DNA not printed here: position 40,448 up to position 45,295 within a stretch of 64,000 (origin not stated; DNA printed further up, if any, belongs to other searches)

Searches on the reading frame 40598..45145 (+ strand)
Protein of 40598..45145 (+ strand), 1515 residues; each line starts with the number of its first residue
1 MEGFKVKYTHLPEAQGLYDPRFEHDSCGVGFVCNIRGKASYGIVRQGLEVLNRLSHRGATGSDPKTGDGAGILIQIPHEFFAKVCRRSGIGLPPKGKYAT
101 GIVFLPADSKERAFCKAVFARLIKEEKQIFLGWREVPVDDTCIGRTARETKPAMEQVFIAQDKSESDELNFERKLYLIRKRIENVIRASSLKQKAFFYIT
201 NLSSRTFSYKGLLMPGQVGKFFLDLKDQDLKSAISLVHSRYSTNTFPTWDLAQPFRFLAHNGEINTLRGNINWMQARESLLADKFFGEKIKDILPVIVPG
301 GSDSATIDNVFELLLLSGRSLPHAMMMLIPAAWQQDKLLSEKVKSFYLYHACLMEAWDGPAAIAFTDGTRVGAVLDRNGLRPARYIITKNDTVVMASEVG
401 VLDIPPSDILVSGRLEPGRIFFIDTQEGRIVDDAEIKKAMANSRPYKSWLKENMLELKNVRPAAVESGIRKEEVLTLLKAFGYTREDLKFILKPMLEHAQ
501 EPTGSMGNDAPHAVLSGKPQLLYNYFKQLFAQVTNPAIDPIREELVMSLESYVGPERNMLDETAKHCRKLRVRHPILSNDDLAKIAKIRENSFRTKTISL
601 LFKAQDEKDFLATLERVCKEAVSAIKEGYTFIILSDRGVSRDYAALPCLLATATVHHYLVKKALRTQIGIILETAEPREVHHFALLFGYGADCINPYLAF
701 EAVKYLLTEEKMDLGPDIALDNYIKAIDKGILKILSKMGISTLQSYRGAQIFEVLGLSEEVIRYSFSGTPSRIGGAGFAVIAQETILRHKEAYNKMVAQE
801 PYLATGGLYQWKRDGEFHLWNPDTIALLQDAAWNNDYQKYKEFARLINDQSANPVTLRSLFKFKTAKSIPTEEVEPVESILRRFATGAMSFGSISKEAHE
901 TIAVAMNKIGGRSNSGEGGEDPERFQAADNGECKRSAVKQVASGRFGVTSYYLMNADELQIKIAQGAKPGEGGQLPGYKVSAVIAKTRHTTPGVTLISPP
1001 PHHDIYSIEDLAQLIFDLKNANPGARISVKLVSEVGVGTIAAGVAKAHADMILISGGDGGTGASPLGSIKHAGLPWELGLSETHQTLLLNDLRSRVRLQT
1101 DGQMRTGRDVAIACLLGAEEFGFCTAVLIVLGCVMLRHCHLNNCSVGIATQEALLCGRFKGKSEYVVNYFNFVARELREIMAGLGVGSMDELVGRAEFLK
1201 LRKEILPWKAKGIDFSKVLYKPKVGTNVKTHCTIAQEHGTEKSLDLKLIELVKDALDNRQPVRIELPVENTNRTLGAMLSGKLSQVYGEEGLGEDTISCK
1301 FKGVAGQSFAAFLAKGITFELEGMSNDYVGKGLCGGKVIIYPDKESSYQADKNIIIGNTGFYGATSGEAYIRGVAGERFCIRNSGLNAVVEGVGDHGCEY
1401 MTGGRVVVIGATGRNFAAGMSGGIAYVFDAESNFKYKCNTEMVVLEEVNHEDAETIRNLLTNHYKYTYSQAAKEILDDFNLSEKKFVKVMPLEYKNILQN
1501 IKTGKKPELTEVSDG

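Call 8: search_protein_families(library=pfam, proteins=[window:40598-45145:+])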
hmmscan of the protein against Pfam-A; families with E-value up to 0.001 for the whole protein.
window:40598-45145:+ (1515 aa): 4 families
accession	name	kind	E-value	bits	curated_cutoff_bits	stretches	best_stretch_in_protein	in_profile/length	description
PF00310.26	GATase_2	-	9.7e-180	598.2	19.9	1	27-449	1-420/420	Glutamine amidotransferases class-II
PF01645.23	Glu_synthase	-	2.6e-147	491.2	20.4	1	821-1186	4-368/369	Conserved region in glutamate synthase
PF04898.20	Glu_syn_central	-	2e-117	392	22.8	1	478-758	3-277/277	Glutamate synthase central domain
PF01493.24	GXGXG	-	2.8e-82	275.3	32.5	1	1267-1454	2-189/190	GXGXG motif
